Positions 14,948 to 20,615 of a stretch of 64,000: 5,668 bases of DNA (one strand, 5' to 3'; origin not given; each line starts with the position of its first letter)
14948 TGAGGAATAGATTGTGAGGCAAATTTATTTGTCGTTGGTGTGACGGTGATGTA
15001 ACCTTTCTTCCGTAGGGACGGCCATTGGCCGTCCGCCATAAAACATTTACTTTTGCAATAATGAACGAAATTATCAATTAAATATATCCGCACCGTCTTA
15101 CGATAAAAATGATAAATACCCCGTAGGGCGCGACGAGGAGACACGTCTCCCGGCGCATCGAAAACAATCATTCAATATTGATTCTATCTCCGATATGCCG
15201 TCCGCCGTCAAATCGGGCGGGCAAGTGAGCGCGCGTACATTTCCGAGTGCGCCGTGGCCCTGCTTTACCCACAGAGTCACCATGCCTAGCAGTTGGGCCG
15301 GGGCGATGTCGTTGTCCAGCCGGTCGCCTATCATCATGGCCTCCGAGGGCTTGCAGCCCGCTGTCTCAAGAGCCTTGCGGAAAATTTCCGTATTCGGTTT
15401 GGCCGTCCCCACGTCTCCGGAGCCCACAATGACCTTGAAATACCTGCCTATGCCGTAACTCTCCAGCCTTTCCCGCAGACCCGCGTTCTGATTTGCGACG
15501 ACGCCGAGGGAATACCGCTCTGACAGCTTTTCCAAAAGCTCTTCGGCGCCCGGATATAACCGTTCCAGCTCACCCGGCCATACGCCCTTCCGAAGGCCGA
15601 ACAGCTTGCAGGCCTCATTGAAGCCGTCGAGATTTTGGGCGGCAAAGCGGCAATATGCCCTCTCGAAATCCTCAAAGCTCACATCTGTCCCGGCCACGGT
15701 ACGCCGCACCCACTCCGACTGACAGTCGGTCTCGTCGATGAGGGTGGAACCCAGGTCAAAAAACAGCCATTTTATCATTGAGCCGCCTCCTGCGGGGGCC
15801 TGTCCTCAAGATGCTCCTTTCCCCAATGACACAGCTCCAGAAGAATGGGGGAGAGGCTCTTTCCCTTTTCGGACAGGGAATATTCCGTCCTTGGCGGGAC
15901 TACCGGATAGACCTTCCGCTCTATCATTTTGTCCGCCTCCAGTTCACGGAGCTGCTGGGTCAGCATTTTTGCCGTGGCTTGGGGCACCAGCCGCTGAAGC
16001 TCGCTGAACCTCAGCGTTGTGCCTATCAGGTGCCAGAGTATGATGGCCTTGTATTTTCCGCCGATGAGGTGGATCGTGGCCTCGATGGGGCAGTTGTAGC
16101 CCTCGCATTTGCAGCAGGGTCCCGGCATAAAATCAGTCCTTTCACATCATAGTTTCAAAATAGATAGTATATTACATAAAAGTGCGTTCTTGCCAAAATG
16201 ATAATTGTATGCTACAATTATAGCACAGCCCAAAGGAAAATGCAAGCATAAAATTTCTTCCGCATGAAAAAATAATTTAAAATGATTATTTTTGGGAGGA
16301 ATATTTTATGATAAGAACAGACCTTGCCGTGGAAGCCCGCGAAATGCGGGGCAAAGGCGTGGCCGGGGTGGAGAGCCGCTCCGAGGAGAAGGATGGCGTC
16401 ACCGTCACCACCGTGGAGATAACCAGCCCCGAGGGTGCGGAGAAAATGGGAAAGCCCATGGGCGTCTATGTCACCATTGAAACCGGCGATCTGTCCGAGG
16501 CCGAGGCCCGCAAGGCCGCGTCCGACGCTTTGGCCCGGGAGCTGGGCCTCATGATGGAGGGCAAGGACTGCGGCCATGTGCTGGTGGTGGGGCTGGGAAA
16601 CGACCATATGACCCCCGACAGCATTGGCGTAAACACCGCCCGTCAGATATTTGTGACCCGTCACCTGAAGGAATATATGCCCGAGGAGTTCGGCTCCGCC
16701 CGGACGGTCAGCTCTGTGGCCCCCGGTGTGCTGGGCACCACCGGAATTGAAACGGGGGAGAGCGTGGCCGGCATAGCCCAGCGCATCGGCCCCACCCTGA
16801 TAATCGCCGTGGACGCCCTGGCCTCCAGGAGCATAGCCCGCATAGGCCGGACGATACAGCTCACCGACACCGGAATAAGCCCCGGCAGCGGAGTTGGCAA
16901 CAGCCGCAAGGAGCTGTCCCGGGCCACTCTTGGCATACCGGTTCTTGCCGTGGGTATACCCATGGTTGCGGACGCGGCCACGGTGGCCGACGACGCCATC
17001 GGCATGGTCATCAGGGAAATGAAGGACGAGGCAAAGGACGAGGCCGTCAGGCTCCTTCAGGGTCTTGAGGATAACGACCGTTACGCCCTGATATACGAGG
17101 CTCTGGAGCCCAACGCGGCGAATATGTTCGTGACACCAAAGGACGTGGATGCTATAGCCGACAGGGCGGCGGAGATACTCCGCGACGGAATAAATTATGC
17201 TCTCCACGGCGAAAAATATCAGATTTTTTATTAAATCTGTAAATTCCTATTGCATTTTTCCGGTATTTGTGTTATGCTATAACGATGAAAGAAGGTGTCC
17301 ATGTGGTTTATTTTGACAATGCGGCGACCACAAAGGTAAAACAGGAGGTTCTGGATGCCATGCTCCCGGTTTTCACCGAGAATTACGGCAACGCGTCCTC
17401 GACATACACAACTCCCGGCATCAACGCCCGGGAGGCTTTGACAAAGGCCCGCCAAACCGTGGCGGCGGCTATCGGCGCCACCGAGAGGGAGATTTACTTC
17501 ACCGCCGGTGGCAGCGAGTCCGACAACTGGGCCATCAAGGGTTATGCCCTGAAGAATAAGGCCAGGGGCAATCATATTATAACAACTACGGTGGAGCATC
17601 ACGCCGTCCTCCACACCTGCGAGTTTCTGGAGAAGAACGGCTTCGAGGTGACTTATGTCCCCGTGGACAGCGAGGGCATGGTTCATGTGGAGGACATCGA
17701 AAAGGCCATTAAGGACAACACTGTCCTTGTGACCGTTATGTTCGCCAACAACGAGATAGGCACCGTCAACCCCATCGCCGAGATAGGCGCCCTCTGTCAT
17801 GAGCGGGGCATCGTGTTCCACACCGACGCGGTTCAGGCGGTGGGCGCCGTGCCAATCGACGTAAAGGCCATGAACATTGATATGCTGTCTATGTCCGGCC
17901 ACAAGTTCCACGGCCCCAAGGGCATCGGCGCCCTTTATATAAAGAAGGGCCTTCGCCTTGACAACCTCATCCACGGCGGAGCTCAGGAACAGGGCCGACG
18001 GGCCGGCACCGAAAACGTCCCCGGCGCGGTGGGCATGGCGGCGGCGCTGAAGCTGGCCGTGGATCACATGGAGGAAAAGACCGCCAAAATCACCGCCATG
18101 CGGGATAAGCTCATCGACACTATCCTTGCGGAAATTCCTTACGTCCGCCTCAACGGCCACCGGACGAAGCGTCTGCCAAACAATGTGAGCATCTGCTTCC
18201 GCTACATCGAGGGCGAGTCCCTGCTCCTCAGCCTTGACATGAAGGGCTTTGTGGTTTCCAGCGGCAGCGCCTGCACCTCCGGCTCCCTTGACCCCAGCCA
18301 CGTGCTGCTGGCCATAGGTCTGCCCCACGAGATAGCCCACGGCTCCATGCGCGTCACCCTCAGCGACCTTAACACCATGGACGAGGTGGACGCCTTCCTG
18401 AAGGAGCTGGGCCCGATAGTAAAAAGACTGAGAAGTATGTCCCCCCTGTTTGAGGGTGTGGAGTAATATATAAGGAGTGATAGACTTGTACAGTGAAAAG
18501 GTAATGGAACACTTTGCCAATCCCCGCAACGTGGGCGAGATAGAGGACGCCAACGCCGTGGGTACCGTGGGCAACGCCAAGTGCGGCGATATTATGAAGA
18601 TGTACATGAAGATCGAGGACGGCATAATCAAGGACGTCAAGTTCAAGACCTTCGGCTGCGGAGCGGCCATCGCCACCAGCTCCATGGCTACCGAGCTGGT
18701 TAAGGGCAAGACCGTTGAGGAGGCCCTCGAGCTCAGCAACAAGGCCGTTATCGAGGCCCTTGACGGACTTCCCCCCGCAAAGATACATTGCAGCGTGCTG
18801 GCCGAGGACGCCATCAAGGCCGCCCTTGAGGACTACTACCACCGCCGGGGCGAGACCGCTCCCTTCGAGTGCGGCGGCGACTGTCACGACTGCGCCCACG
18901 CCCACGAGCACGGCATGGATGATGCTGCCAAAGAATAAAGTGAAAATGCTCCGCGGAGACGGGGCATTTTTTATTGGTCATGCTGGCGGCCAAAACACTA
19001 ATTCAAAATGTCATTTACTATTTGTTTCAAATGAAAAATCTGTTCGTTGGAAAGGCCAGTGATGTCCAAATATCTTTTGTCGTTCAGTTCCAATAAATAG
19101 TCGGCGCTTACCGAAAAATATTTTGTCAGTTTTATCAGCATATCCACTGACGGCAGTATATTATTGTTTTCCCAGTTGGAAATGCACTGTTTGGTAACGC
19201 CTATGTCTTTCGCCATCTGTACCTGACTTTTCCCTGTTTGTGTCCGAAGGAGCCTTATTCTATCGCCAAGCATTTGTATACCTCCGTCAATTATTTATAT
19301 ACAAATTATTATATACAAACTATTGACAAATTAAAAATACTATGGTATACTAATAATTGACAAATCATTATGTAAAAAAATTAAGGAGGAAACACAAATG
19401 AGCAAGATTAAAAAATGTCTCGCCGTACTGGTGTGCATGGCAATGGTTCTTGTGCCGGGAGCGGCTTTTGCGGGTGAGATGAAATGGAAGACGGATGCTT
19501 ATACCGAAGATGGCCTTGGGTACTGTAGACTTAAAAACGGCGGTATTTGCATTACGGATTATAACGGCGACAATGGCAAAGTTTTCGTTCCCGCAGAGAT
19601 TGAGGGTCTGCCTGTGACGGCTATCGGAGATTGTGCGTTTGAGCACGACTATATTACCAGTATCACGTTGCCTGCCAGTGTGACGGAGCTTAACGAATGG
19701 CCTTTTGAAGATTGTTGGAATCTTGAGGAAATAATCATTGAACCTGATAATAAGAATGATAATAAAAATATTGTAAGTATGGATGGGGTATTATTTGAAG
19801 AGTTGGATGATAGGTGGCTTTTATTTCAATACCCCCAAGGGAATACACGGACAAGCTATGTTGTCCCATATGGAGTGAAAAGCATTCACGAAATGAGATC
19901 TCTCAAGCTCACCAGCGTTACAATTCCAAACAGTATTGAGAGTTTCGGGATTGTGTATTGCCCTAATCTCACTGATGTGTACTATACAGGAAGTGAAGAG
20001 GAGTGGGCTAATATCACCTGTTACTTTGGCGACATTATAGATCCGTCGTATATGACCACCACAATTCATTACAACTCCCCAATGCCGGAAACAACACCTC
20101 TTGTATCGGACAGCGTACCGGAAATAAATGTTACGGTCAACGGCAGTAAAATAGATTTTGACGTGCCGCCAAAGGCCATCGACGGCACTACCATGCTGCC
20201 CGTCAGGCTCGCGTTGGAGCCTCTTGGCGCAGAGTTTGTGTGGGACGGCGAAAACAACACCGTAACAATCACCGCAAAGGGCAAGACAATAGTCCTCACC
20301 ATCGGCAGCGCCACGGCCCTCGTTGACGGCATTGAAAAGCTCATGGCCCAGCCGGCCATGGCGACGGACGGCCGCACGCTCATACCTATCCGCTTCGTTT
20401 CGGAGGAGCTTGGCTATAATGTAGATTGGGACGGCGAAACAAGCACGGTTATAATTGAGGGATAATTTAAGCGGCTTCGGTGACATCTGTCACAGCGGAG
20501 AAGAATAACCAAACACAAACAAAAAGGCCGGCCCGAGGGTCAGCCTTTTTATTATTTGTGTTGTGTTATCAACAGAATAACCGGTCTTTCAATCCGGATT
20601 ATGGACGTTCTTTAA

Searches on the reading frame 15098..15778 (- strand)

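Call 16: search_protein_families(library=pfam, proteins=[window:15098-15778:-], max_evalue=0.001)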
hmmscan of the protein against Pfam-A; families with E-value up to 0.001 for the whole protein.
window:15098-15778:- (226 aa): 3 families
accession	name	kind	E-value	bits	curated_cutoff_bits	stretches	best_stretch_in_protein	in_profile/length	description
PF13419.12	HAD_2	-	1.8e-21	77.5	23.8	1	73-171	79-178/178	Haloacid dehalogenase-like hydrolase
PF00702.32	Hydrolase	-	4.7e-19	70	26.4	1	2-163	1-189/191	haloacid dehalogenase-like hydrolase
PF13242.12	Hydrolase_like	-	4.4e-15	55.8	22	1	126-197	3-74/75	HAD-hyrolase-like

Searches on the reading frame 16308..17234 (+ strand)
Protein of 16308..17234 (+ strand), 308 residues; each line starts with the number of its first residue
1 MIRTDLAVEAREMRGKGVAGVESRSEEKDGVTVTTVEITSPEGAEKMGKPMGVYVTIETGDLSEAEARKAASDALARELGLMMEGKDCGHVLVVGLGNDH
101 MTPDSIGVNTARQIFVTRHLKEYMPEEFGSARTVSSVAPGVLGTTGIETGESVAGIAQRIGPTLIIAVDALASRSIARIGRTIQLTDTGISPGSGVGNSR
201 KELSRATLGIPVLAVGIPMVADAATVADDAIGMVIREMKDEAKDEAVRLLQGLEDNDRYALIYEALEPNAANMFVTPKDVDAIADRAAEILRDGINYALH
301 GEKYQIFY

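Call 16: search_protein_families(library=pfam, proteins=[window:16308-17234:+], max_evalue=0.001)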
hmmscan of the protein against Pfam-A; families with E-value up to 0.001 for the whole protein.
window:16308-17234:+ (308 aa): 1 family
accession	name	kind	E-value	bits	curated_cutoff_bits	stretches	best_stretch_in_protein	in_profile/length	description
PF03418.19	Peptidase_A25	-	1.4e-79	268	27.8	2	8-245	9-253/353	Germination protease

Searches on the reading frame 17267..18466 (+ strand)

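Call 16: search_protein_families(library=pfam, proteins=[window:17267-18466:+], max_evalue=0.001)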
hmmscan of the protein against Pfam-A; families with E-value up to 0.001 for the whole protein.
window:17267-18466:+ (399 aa): 5 families
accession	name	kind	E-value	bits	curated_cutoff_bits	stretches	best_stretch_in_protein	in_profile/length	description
PF00266.25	Aminotran_5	-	2.9e-88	296.8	21.5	1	14-377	1-371/371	Aminotransferase class-V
PF01212.27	Beta_elim_lyase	-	1.2e-08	35.1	27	1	59-214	35-200/288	Beta-eliminating lyase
PF01041.23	DegT_DnrJ_EryC1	-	8.8e-08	32.2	19.8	1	100-196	63-154/360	DegT/DnrJ/EryC1/StrS aminotransferase family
PF01053.26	Cys_Met_Meta_PP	-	0.00014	21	27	0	99-214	89-199/381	Cys/Met metabolism PLP-dependent enzyme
PF00282.25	Pyridoxal_deC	-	0.00064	19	27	1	124-214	165-267/375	Pyridoxal-dependent decarboxylase conserved domain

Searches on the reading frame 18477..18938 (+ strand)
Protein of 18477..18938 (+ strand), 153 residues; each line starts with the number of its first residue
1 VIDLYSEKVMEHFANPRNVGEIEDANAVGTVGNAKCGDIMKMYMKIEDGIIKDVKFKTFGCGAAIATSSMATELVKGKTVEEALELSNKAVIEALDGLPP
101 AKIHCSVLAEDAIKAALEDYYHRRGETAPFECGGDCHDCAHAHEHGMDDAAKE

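Call 16: search_protein_families(library=pfam, proteins=[window:18477-18938:+], max_evalue=0.001)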
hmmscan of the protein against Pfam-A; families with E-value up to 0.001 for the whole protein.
window:18477-18938:+ (153 aa): 1 family
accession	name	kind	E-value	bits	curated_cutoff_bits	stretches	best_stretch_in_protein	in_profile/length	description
PF01592.21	NifU_N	-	1.2e-50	171.3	22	1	5-125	2-125/127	NifU-like N terminal domain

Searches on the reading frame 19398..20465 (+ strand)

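Call 16: search_protein_families(library=pfam, proteins=[window:19398-20465:+], max_evalue=0.001)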
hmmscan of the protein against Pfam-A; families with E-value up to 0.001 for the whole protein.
window:19398-20465:+ (355 aa): 2 families
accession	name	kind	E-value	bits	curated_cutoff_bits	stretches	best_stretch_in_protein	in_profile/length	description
PF07833.16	Cu_amine_oxidN1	-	2.1e-36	124.6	24.2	1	246-353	1-108/108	Copper amine oxidase N-terminal domain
PF13306.12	LRR_5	-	1e-08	35.6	27.7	1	73-118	22-67/127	BspA type Leucine rich repeat region (6 copies)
